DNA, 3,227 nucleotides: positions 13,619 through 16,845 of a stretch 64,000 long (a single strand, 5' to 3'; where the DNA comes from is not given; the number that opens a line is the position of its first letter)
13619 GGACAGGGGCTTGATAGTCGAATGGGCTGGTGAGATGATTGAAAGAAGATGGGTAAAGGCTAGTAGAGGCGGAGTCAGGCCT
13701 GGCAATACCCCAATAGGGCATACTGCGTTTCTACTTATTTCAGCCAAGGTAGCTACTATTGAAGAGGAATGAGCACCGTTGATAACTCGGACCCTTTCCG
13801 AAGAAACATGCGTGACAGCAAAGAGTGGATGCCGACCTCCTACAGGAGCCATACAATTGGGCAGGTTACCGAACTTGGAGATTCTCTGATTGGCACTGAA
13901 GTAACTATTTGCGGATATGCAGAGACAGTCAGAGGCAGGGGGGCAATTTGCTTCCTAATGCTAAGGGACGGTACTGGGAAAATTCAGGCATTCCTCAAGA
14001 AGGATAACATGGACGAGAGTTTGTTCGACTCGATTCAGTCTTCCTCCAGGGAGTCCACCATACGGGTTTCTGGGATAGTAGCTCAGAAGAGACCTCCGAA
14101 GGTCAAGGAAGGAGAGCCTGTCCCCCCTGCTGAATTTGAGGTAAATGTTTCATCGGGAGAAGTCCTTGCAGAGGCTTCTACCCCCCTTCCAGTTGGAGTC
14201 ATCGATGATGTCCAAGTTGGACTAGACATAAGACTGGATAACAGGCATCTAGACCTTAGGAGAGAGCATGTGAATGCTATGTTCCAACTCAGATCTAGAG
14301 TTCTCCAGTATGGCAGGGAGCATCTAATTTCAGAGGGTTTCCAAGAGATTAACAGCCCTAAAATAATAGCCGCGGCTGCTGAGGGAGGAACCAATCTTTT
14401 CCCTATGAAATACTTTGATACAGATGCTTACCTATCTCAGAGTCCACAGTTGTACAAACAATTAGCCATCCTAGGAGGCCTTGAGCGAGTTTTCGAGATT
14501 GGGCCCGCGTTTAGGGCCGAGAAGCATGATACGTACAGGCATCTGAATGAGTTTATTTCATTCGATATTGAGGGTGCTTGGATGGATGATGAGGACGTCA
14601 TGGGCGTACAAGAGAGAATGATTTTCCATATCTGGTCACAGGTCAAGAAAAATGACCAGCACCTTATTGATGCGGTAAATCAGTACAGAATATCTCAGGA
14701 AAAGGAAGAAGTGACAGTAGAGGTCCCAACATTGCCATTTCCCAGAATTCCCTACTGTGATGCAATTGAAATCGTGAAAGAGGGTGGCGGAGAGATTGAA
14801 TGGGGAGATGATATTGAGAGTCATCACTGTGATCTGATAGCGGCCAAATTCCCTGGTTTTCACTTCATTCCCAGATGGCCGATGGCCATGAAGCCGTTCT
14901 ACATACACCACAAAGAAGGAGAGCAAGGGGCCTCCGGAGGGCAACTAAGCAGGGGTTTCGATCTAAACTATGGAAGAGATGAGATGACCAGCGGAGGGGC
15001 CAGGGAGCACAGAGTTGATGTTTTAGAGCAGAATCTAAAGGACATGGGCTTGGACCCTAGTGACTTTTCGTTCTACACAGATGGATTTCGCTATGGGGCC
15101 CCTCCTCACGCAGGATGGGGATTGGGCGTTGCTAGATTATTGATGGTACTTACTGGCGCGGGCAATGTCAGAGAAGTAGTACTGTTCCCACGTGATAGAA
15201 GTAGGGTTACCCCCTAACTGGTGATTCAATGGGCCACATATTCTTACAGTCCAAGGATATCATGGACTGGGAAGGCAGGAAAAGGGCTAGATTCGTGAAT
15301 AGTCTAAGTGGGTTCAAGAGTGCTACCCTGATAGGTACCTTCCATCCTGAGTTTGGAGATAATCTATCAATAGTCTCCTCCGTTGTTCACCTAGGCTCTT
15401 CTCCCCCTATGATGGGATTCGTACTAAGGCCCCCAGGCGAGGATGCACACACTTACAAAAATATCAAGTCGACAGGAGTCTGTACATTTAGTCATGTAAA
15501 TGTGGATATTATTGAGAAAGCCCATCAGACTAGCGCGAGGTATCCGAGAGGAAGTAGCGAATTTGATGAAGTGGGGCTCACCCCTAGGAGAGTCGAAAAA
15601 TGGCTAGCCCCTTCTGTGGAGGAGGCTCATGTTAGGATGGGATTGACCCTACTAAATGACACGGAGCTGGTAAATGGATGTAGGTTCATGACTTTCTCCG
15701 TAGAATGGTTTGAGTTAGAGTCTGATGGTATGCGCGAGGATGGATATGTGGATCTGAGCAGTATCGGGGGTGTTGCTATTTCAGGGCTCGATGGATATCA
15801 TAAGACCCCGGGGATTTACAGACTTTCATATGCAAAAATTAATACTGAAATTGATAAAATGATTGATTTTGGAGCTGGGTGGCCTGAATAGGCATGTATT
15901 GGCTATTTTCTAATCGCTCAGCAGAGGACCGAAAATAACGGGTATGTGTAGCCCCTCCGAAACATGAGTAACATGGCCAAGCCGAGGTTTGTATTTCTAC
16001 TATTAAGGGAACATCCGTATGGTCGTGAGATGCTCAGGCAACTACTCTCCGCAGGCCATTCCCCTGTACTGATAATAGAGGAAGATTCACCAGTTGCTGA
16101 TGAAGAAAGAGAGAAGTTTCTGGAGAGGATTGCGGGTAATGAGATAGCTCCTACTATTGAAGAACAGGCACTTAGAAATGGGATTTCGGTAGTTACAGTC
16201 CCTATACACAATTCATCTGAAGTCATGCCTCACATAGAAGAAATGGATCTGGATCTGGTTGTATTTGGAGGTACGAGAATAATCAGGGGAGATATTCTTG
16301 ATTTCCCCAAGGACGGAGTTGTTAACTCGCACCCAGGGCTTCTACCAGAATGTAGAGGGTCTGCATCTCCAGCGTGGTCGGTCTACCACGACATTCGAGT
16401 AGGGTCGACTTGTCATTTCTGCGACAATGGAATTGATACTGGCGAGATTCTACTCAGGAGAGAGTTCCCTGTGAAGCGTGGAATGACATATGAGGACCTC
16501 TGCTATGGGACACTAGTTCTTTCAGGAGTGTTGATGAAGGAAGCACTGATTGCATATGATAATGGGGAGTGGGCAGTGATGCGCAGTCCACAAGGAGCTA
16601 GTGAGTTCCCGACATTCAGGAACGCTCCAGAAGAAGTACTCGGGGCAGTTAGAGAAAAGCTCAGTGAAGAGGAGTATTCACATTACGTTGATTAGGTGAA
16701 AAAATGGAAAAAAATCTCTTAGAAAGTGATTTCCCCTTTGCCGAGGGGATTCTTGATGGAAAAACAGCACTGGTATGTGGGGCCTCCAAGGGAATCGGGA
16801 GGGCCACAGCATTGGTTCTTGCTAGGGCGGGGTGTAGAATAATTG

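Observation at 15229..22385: Translationally coupled 7-gene operon of unassigned function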

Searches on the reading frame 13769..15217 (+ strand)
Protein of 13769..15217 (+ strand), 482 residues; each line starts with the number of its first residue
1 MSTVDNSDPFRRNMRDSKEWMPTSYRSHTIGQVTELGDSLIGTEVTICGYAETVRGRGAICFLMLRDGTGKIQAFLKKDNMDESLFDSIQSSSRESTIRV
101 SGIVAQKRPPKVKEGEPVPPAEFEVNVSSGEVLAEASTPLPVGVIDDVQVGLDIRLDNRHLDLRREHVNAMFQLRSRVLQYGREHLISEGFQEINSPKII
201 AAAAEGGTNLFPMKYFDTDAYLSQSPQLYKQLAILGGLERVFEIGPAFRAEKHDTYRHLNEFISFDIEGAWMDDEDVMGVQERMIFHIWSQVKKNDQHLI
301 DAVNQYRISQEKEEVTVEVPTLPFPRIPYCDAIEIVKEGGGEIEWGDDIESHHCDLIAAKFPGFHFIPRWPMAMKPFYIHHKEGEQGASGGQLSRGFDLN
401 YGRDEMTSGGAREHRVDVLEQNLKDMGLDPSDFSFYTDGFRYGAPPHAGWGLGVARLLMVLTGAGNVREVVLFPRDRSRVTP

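Call 3: search_protein_families(library=pfam, proteins=[window:13769-15217:+])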
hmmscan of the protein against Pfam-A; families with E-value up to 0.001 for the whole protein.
window:13769-15217:+ (482 aa): 3 families
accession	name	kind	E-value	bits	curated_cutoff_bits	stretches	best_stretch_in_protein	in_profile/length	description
PF00152.25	tRNA-synt_2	-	6.5e-80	268.9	25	1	153-476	3-307/308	tRNA synthetases class II (D, K and N)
PF01336.31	tRNA_anti-codon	-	2.1e-09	37.6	27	1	45-132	1-74/75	OB-fold nucleic acid binding domain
PF01409.25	tRNA-synt_2d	-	0.00068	19.6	19.8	0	448-471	213-236/246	tRNA synthetases class II core domain (F)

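Call 4: search_protein_families(library=ncbifam, proteins=[window:13769-15217:+])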
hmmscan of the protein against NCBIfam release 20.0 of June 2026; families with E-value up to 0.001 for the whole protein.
window:13769-15217:+ (482 aa): 19 families
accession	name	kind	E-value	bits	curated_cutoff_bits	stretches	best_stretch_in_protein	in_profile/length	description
NF003483.0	PRK05159.1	equivalog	9e-139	463.1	353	1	34-482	9-438/438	aspartate--tRNA(Asn) ligase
TIGR00458.1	aspS_nondisc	equivalog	1.5e-132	442.6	368.4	1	39-482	9-428/428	aspartate--tRNA(Asn) ligase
NF003037.0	PRK03932.1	equivalog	2e-85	287.5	414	1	37-480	11-449/451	asparagine--tRNA ligase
TIGR00457.1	asnS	equivalog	6.5e-75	252.7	342.6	1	30-480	4-453/455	asparagine--tRNA ligase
NF001750.0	PRK00476.1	equivalog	6.9e-72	242.6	443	2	24-297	3-270/590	aspartate--tRNA ligase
TIGR00459.1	aspS_bact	equivalog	7.9e-61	206.1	373.85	2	27-296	4-264/586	aspartate--tRNA ligase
NF001756.1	PRK00484.1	subfamily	1.5e-44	152.5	468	1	40-477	49-486/488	lysine--tRNA ligase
NF009460.0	PRK12820.1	equivalog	5.4e-42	143.8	1379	2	35-287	28-289/723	bifunctional aspartyl-tRNA synthetase/aspartyl/glutamyl-tRNA amidotransferase subunit C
TIGR00499.1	lysS_bact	equivalog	9.7e-40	136.6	427.6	2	41-337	52-325/496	lysine--tRNA ligase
NF005052.0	PRK06462.1-1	equivalog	4e-30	105.1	368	1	164-475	41-345/353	asparagine synthetase A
NF002821.0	PRK02983.1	equivalog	1.4e-29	102.8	742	2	24-296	644-903/1102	bifunctional lysylphosphatidylglycerol synthetase/lysine--tRNA ligase LysX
NF009101.0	PRK12445.1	subfamily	4.3e-27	94.8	1026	2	42-286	65-299/505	lysine--tRNA ligase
NF005054.0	PRK06462.1-4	equivalog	4.7e-27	94.9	309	1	159-475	12-310/318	asparagine synthetase A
TIGR00462.1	genX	equivalog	3.2e-10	40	286.9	1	173-290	2-124/304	EF-P lysine aminoacylase EpmA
NF005055.0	PRK06462.1-5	equivalog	7.9e-09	35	389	1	219-478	86-336/341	asparagine synthetase A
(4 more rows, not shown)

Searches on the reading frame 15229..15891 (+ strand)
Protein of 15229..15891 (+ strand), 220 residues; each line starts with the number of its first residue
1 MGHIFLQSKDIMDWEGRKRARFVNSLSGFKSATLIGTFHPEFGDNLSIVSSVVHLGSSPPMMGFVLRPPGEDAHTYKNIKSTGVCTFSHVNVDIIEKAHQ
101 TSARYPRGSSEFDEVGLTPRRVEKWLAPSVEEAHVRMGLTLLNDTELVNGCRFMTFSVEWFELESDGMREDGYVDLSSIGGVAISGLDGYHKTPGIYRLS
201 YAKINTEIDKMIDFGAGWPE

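Call 3: search_protein_families(library=pfam, proteins=[window:15229-15891:+])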
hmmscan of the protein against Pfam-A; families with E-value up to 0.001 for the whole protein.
window:15229-15891:+ (220 aa): 1 family
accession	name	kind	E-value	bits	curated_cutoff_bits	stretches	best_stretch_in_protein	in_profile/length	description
PF01613.24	Flavin_Reduct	-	1.3e-13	51.8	27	1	33-166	9-136/153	Flavin reductase like domain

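Call 4: search_protein_families(library=ncbifam, proteins=[window:15229-15891:+])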
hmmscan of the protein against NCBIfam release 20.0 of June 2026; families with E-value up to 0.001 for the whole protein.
window:15229-15891:+ (220 aa): 0 families

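Call 14: search_solved_structures(query=window:15229-15891:+, max_evalue=1)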
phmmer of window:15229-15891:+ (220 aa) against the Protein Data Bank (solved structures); distinct sequences matched with E-value up to 1: 5.
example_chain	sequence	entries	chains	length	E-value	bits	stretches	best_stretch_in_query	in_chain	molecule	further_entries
3fge_A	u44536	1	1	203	7.4e-51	176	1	11-203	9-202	putative flavin reductase with split barrel domain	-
1eje_A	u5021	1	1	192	2.2e-06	30.6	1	33-182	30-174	FMN-BINDING PROTEIN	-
2d5m_A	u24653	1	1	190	0.00024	24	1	33-185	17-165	flavoredoxin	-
3bpk_A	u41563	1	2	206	0.0011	21.8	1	56-141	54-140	Nitrilotriacetate monooxygenase component B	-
3e4v_A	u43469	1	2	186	0.54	13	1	44-142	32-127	NADH:FMN oxidoreductase like protein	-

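Call 19: search_protein_families(library=pfam, proteins=[window:15229-15891:+], max_evalue=10)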
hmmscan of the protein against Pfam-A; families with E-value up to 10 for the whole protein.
window:15229-15891:+ (220 aa): 1 family
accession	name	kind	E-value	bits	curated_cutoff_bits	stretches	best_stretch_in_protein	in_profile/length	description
PF01613.24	Flavin_Reduct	-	1.3e-13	51.8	27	1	33-166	9-136/153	Flavin reductase like domain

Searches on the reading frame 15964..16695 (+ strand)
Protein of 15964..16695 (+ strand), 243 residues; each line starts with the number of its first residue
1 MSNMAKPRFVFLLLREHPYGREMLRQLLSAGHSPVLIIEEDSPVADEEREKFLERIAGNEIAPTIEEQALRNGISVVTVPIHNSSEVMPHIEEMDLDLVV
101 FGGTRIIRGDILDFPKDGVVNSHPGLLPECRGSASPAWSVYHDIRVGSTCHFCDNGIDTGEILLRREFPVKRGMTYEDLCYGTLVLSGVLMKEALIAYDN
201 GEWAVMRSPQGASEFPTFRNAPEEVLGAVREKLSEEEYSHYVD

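Call 3: search_protein_families(library=pfam, proteins=[window:15964-16695:+])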
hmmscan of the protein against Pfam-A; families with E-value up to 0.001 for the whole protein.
window:15964-16695:+ (243 aa): 1 family
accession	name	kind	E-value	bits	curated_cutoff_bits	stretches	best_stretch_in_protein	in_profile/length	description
PF00551.24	Formyl_trans_N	-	9.1e-13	48.8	26.1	1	83-179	67-165/181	Formyl transferase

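Call 4: search_protein_families(library=ncbifam, proteins=[window:15964-16695:+])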
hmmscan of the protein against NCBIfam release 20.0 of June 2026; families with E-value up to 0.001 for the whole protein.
window:15964-16695:+ (243 aa): 7 families
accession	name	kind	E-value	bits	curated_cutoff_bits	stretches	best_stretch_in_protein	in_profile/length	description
TIGR00460.1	fmt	equivalog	1.6e-14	53.8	201.5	1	49-194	34-180/315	methionyl-tRNA formyltransferase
TIGR00639.1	PurN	equivalog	6.1e-10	38.9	150.1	1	86-179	70-165/192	phosphoribosylglycinamide formyltransferase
NF005414.0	PRK06988.1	equivalog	4e-09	35.9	316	1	65-172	47-156/311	formyltransferase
NF005998.1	PRK08125.1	equivalog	1.1e-07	30.7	777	1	64-207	44-189/649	bifunctional UDP-4-amino-4-deoxy-L-arabinose formyltransferase/UDP-glucuronic acid oxidase ArnA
NF005755.0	PRK07579.1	equivalog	6.8e-07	29.4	238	1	119-171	88-140/245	dTDP-4-amino-4,6-dideoxyglucose formyltransferase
NF004684.0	PRK06027.1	subfamily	0.00016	21.5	223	1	84-180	154-252/286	formyltetrahydrofolate deformylase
TIGR00655.1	PurU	equivalog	0.00051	19.8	285.95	0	86-180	151-247/280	formyltetrahydrofolate deformylase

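Call 12: search_solved_structures(query=window:15964-16695:+, max_evalue=1)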
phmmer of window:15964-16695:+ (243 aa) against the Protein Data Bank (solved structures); distinct sequences matched with E-value up to 1: 68 (the best 60 are shown).
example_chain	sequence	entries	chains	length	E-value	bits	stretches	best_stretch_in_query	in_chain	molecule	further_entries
3auf_A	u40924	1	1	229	2.2e-11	47.2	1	91-201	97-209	Glycinamide ribonucleotide transformylase 1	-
4qpd_A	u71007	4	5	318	2.3e-11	47.2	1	100-210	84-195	10-formyltetrahydrofolate dehydrogenase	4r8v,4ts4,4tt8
4qpc_A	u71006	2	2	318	2.9e-11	46.8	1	100-195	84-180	10-formyltetrahydrofolate dehydrogenase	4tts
5vys_A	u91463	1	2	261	7.3e-10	42.2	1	95-203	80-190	Gdp-mannose 4,6-dehydratase / gdp-4-amino-4,6-dideoxy-d-mannose formyltransferase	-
5vyr_A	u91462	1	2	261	7.5e-10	42.2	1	96-203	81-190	Gdp-mannose 4,6-dehydratase / gdp-4-amino-4,6-dideoxy-d-mannose formyltransferase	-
5vyt_A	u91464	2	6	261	1e-09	41.7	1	96-203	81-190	Gdp-mannose 4,6-dehydratase / gdp-4-amino-4,6-dideoxy-d-mannose formyltransferase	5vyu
1zlx_A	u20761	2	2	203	1.1e-09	41.6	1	89-180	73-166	Phosphoribosylglycinamide formyltransferase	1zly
1s3i_A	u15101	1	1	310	1.2e-09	41.5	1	101-189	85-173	10-formyltetrahydrofolate dehydrogenase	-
1meo_A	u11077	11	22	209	1.2e-09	41.5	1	89-180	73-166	Phosphoribosylglycinamide formyltransferase | Trifunctional purine biosynthetic protein adenosine-3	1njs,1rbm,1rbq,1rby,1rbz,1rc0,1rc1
4zyt_A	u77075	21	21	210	1.2e-09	41.5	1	89-180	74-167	Trifunctional purine biosynthetic protein adenosine-3 | Phosphoribosylglycinamide formyltransferase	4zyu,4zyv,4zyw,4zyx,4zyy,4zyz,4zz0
1mej_B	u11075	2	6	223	1.3e-09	41.4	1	89-180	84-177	Phosphoribosylglycinamide formyltransferase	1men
6ci2_A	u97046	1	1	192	1.8e-09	41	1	96-171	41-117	formyltransferase PseJ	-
5j9f_A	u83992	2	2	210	2.2e-09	40.7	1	89-180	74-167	Trifunctional purine biosynthetic protein adenosine-3 | Phosphoribosylglycinamide formyltransferase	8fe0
6ci4_A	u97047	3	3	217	2.3e-09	40.6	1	96-171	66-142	formyltransferase PseJ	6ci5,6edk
2bw0_A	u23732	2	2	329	6.8e-09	39.1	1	104-189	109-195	10-FORMYLTETRAHYDROFOLATE DEHYDROGENASE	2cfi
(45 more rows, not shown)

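Call 19: search_protein_families(library=pfam, proteins=[window:15964-16695:+], max_evalue=10)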
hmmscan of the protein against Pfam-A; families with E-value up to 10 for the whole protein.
window:15964-16695:+ (243 aa): 2 families
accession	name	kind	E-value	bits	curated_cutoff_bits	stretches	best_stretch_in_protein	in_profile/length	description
PF00551.24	Formyl_trans_N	-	9.1e-13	48.8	26.1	1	83-179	67-165/181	Formyl transferase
PF02254.24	TrkA_N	-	0.012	16.4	23.8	1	19-69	9-58/116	TrkA-N domain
